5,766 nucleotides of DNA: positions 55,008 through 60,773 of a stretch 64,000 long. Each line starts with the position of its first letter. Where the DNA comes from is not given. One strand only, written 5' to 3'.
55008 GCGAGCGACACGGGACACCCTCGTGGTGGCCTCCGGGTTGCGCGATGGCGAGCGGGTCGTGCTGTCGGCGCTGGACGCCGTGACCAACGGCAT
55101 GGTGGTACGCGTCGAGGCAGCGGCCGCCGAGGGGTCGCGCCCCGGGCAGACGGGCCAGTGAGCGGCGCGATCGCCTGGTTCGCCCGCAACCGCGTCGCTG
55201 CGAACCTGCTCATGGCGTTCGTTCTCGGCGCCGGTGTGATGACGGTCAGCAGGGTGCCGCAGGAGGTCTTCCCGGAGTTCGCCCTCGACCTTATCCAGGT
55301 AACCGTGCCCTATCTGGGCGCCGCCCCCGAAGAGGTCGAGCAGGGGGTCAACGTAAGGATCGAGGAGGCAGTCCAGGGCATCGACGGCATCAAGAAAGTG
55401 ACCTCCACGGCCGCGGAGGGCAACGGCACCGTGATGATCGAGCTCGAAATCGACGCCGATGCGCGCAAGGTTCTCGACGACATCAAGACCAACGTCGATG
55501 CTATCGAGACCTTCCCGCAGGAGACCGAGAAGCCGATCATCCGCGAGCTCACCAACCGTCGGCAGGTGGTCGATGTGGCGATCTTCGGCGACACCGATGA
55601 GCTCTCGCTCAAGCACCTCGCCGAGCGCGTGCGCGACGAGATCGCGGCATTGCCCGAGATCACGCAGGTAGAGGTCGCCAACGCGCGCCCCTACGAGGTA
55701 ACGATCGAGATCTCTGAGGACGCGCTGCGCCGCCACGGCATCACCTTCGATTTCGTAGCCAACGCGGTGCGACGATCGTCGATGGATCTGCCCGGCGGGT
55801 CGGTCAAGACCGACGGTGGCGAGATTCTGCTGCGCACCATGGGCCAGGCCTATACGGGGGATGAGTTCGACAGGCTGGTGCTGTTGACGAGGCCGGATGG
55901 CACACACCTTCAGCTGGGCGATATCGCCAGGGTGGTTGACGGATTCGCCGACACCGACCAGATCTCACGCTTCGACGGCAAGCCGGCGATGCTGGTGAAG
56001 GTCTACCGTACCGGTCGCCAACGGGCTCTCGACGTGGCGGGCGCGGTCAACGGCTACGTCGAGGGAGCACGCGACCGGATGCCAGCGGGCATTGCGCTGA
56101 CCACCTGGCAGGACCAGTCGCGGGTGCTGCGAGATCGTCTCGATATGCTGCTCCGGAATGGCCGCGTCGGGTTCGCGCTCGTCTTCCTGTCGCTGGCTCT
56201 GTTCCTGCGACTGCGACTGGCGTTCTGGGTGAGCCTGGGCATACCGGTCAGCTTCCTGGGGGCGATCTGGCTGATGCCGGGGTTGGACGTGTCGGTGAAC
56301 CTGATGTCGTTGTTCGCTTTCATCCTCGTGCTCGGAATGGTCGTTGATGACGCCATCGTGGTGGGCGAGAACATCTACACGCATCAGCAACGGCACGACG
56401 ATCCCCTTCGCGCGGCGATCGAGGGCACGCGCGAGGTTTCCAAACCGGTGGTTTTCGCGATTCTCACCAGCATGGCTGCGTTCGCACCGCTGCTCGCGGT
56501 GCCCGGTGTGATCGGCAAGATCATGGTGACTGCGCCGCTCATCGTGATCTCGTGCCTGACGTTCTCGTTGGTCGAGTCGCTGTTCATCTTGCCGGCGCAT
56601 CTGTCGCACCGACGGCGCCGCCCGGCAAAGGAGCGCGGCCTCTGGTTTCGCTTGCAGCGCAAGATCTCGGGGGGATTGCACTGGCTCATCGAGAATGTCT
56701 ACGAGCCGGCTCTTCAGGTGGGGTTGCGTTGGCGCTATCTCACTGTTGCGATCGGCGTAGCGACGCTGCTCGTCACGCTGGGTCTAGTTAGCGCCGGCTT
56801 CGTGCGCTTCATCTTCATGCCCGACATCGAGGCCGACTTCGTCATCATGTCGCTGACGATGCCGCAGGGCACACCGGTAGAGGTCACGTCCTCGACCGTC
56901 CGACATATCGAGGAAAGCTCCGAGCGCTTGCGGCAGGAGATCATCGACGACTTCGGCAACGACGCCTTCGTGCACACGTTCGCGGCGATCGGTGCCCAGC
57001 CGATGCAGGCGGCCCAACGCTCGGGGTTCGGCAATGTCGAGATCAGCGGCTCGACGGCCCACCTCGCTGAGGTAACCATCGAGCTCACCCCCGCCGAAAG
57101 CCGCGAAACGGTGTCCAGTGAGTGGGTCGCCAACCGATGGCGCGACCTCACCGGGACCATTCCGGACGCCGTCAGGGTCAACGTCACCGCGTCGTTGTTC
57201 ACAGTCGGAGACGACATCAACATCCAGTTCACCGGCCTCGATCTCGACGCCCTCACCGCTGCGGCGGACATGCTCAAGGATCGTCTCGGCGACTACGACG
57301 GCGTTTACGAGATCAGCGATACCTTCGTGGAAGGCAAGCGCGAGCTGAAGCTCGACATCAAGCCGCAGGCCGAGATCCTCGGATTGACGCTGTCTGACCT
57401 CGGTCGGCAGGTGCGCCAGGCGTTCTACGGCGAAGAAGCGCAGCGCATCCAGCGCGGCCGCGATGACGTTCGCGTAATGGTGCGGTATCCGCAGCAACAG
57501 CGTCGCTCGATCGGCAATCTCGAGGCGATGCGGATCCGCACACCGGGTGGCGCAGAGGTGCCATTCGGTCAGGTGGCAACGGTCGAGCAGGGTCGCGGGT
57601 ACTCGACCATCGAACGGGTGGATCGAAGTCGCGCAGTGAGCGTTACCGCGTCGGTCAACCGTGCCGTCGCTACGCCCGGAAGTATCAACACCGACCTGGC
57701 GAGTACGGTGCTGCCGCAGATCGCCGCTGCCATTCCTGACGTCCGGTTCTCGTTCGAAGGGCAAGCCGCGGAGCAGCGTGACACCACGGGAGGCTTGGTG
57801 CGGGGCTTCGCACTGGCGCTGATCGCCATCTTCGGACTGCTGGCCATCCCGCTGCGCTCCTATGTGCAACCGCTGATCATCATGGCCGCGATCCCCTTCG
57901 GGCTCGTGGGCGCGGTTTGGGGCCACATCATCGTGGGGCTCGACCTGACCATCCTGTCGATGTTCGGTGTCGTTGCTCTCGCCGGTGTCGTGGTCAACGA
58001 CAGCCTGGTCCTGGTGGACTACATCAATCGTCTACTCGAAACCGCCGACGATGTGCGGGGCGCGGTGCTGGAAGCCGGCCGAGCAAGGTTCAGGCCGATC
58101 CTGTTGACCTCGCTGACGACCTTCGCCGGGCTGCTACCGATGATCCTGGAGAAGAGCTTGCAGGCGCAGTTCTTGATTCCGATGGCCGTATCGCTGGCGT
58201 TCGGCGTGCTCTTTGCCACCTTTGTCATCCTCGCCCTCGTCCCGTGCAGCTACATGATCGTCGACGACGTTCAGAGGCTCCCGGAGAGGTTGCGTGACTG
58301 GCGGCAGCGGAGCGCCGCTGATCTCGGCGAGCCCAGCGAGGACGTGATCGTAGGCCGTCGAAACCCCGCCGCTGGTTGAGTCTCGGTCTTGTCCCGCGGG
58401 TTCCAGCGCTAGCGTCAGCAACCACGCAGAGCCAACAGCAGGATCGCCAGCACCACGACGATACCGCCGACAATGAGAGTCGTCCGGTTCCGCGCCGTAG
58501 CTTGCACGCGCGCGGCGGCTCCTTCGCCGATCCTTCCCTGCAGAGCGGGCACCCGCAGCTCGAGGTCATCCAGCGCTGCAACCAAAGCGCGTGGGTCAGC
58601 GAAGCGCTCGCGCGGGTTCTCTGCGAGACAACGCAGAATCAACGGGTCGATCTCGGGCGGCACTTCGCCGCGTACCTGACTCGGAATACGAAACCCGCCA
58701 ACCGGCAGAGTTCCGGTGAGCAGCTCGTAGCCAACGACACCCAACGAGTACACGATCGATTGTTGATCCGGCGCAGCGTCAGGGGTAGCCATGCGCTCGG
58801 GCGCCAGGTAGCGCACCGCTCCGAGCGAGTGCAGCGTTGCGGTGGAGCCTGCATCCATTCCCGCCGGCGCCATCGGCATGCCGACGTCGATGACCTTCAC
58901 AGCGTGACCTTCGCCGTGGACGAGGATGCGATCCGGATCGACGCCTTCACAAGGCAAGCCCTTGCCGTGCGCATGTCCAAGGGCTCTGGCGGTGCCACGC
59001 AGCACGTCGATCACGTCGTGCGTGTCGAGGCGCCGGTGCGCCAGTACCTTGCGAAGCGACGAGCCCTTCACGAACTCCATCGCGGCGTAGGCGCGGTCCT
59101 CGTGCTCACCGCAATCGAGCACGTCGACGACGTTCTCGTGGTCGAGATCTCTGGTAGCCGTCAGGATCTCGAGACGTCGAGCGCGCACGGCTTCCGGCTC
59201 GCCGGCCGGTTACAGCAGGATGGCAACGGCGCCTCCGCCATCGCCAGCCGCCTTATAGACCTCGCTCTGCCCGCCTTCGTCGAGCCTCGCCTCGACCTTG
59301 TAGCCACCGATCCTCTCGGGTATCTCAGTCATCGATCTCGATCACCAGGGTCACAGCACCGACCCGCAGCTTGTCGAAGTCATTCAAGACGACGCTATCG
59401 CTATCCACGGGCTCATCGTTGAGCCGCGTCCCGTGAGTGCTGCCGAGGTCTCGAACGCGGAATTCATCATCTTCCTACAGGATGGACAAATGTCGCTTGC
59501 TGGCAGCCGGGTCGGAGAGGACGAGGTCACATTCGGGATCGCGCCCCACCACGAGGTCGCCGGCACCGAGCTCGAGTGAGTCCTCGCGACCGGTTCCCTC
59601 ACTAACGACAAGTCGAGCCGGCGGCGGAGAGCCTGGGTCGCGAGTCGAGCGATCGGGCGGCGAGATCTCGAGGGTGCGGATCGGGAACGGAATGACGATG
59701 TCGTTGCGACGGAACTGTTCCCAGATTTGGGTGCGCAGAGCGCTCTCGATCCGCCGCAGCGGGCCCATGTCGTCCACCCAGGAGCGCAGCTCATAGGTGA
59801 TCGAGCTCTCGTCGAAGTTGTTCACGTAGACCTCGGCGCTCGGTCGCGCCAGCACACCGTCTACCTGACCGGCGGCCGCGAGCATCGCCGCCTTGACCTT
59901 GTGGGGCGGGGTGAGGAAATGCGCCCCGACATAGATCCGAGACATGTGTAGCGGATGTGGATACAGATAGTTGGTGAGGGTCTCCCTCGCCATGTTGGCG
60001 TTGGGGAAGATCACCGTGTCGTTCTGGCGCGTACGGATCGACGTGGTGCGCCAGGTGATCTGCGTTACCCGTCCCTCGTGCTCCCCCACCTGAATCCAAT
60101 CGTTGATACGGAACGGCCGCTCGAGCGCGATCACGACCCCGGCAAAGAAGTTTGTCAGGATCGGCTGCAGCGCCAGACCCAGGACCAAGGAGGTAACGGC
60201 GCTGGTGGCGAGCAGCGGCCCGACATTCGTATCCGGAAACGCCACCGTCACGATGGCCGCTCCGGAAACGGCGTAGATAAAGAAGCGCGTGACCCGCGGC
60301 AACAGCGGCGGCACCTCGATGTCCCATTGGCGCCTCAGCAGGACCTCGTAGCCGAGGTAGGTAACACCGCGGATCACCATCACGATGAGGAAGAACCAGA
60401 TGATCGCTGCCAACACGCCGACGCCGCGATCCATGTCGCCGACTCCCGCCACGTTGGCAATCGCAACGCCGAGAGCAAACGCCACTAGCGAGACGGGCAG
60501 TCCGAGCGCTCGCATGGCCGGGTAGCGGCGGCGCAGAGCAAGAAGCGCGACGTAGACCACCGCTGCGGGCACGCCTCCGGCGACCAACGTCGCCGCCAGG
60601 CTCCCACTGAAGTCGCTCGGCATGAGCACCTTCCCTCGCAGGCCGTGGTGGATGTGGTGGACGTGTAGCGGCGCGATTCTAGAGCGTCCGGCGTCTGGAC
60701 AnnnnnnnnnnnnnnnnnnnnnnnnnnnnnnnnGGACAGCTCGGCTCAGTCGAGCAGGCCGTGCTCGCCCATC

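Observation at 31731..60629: Three nonsense codons (2 TAG, 1 TAA) in otherwise intact genes within 64 kb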

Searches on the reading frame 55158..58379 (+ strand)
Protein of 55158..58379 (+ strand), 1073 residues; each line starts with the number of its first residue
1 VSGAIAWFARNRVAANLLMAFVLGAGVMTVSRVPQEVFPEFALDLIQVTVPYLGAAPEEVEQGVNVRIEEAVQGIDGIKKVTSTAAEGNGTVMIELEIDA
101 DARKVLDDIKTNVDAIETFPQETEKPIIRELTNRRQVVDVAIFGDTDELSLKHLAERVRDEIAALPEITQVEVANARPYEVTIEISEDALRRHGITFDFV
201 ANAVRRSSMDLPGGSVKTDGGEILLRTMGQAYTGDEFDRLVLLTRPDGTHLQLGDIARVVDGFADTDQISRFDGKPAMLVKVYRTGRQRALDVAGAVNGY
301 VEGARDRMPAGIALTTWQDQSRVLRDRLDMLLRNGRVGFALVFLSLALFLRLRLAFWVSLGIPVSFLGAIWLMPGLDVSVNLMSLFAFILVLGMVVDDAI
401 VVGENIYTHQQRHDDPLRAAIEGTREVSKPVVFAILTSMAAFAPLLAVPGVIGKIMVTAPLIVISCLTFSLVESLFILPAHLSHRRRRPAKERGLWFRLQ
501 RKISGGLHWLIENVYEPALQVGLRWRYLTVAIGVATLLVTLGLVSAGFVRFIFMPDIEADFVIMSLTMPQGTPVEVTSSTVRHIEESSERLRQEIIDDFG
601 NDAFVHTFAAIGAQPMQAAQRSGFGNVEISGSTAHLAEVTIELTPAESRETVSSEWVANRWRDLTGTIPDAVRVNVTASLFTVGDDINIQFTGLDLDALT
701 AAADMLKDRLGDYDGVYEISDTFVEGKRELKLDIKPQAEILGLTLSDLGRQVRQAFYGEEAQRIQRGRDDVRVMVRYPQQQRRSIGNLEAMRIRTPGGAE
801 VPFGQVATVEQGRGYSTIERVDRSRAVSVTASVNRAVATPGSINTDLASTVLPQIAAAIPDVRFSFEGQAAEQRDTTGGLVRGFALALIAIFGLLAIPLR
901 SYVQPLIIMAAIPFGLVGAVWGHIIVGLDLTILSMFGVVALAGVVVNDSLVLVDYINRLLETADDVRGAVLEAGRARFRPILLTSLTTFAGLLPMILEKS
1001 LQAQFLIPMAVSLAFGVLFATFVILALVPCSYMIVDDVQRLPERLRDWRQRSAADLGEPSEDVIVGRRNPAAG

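Call 11: search_protein_families(library=pfam, proteins=[window:55158-58376:+], max_evalue=0.01)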
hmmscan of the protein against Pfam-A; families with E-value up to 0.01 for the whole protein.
window:55158-58376:+ (1073 aa): 4 families
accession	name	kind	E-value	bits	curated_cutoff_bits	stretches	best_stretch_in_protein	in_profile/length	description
PF00873.25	ACR_tran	-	2e-164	549.4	28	1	6-1035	3-1020/1021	AcrB/AcrD/AcrF family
PF02355.23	SecD_SecF_C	-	9.7e-05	22.3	20.5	0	339-477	39-178/189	Protein export membrane protein SecD/SecF, C-terminal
PF03176.21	MMPL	-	0.0003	20.3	20.5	1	861-1035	122-302/333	MMPL family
PF00403.32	HMA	-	0.0056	17.5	24.8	0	67-107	15-54/62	Heavy-metal-associated domain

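Call 17: find_encoding_contigs(protein=window:55158-58379:+, flank=10000, max_places=10)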
Protein window:55158-58379:+ (1073 aa): 14 contigs read that carry it; 4 places shown.
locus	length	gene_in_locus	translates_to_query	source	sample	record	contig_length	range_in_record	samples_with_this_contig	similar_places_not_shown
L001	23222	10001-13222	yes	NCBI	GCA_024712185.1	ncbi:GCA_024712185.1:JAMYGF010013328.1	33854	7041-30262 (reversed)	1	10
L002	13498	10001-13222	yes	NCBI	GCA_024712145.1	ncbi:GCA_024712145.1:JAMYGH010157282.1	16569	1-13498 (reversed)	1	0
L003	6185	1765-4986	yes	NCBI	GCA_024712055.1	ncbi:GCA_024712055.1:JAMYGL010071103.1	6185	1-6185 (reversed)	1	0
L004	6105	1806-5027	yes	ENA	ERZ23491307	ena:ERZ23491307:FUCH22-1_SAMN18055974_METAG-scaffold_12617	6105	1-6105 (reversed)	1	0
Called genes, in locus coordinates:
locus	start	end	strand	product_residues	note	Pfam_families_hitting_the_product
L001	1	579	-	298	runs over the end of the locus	PF13036:LpoB (weak), PF03783:CsgG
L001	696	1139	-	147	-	PF04234:CopC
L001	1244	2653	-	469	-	PF01979:Amidohydro_1, PF07969:Amidohydro_3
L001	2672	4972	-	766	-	PF07732:Cu-oxidase_3, PF00394:Cu-oxidase (faint), PF07731:Cu-oxidase_2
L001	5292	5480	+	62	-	-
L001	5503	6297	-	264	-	PF00005:ABC_tran, PF13304:AAA_21 (faint)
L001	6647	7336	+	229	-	PF00440:TetR_N, PF17939:TetR_C_30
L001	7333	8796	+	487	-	PF02321:OEP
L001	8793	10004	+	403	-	PF25917:BSH_RND (weak), PF25967:RND-MFP_C (weak)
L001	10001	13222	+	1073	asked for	PF00873:ACR_tran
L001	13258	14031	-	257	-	PF00069:Pkinase, PF07714:PK_Tyr_Ser-Thr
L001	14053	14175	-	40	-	-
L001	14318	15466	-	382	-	PF00924:MS_channel_2nd, PF21082:MS_channel_3rd (weak), PF16697:Yop-YscD_cpl (weak)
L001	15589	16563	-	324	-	PF00291:PALP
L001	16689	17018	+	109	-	PF00581:Rhodanese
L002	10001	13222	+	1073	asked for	PF00873:ACR_tran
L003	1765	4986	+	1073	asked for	PF00873:ACR_tran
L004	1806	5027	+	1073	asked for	PF00873:ACR_tran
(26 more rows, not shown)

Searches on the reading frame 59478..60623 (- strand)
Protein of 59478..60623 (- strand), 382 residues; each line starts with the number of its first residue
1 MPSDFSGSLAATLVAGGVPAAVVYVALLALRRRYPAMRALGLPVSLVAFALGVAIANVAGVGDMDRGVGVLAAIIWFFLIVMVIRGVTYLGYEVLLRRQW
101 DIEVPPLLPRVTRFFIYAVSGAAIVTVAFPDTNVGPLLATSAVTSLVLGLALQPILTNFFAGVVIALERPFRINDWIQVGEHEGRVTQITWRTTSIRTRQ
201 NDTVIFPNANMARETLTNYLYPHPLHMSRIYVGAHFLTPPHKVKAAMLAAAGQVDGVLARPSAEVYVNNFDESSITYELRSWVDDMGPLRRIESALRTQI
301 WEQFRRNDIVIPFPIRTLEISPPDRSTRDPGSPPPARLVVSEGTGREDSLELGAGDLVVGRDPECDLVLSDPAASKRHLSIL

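Call 21: find_related_loci(query=window:59478-60623:-, collection=genome_contigs, flank=10000)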
Query seq(382 aa) (382 aa) in genome_contigs; peptide patterns used: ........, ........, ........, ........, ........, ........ (x = any residue, [..] = any of these).
201 stretches matched a pattern; 27 encode a relative of the query (tblastn E <= 1e-3); 27 distinct loci.
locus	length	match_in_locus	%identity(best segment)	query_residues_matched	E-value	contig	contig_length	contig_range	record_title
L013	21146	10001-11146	87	1-382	0e+0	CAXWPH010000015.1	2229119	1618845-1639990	MAG: Acidobacteriota bacterium isolate 6d834bca-fe92-435a-98ea-3ded135ce894 genome assembly, contig: contig_15, whole ge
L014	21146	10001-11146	83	1-382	0e+0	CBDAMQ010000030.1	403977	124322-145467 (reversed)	MAG: Acidobacteriota bacterium isolate f7627cb0-bec0-4e28-8c7c-c7b41e5e221a genome assembly, contig: contig_30, whole ge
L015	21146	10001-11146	83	1-382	0e+0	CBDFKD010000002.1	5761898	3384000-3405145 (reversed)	MAG: Acidobacteriota bacterium isolate 7e5f31be-4d53-489f-8f60-5a0dc3af79c0 genome assembly, contig: contig_2, whole gen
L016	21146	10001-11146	86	1-382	0e+0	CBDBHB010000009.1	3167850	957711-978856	MAG: Acidobacteriota bacterium isolate fd1ed483-0bf5-48ba-8a2f-93b9c7f7d2ca genome assembly, contig: contig_9, whole gen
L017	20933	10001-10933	48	74-381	1e-89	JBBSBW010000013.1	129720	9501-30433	MAG: Thermoanaerobaculia bacterium isolate La6_metabat2.203 La6_metabat2.203_K_1041521_L_129720_cov_33.0575, whole genom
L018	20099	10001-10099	64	349-381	1e-7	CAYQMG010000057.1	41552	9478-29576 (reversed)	MAG TPA_asm: uncultured Gammaproteobacteria bacterium isolate binchicken_co219_296 genome assembly, contig: k141_924909,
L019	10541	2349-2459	43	345-381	8e-6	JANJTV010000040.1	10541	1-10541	MAG: Anaerolineales bacterium isolate RX2_metabat.bin.56 RX2_k141_267435, whole genome shotgun sequence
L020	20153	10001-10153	45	334-381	1e-5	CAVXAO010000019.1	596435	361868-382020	MAG: uncultured Solirubrobacterales bacterium isolate MFD05377.bin.1.127 genome assembly, contig: contig_53139, whole ge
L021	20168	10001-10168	41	330-381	1e-5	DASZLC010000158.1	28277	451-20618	MAG TPA_asm: Solirubrobacteraceae bacterium isolate SMAG_U5854 k141_2050330, whole genome shotgun sequence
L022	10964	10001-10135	44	334-378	3e-5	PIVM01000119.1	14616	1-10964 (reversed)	MAG: Gammaproteobacteria bacterium isolate Glo_5 GloG15_CONTIG4993, whole genome shotgun sequence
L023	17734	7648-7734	55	353-381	3e-5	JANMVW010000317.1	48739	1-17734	MAG: Acidobacteriota bacterium isolate OTE_88_metabat_458 OTE_88_k141_4206687, whole genome shotgun sequence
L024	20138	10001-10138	46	334-378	5e-5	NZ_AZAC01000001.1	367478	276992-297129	Dethiosulfatarculus sandiegensis strain SPR contig_1, whole genome shotgun sequence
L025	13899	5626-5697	63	355-378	6e-5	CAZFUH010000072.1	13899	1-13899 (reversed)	MAG TPA_asm: uncultured Rhodanobacteraceae bacterium isolate SRP072547_co1_288 genome assembly, contig: NODE_7842_length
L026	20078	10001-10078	58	354-379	6e-5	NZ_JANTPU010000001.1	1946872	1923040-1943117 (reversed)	Pseudidiomarina sp. CB1 1, whole genome shotgun sequence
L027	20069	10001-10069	70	356-378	7e-5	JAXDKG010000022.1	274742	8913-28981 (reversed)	MAG: Acidobacteriota bacterium isolate BP_59 scaffold_325290, whole genome shotgun sequence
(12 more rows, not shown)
